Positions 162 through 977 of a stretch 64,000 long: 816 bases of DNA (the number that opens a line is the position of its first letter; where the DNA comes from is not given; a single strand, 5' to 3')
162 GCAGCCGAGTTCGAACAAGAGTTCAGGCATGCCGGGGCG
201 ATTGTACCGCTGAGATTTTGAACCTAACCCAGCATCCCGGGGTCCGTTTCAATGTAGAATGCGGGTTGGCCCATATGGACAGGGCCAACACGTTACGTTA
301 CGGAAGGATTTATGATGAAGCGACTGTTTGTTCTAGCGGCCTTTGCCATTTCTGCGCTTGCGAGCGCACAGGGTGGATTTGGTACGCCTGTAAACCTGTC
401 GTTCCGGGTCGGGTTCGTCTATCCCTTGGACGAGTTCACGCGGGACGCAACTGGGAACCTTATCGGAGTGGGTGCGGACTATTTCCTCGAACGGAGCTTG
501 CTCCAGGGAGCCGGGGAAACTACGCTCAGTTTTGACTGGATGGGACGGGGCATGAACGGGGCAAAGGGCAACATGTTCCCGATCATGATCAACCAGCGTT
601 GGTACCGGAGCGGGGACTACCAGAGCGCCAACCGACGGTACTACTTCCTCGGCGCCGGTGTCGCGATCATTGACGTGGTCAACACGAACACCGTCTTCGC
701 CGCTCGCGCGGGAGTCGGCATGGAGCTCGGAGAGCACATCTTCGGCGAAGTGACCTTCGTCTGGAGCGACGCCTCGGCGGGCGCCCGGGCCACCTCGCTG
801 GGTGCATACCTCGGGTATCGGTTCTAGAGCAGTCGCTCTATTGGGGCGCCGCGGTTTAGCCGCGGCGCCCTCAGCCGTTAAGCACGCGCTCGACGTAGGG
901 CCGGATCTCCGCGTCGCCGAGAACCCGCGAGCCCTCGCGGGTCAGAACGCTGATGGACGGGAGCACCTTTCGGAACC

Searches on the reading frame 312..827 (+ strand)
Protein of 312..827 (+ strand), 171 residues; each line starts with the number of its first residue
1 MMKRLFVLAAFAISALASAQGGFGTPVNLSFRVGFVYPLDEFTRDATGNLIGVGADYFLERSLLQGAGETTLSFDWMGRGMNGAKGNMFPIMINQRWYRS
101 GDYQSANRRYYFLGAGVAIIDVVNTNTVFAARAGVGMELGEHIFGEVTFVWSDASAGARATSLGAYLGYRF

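Call 4: search_protein_families(library=pfam, proteins=[window:312-827:+], max_evalue=0.1)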
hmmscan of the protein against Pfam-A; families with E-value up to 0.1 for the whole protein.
window:312-827:+ (171 aa): 2 families
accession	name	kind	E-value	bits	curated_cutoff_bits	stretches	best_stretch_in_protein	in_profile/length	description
PF13505.12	OMP_b-brl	-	0.0017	19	28.7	1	7-171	5-175/175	Outer membrane protein beta-barrel domain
PF24653.1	Phage_OMP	-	0.0036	18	27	1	109-171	58-122/122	Cyanophage outer membrane protein like beta barrel domain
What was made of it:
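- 312..827 (+): Boundary marker, not part of the system: a convergent small outer-membrane beta-barrel-like gene (171 aa). Call 4: weak OMP_b-brl match below cutoff.
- Checked: It faces a convergent weak OMP beta-barrel gene at 312-827 (call 4).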
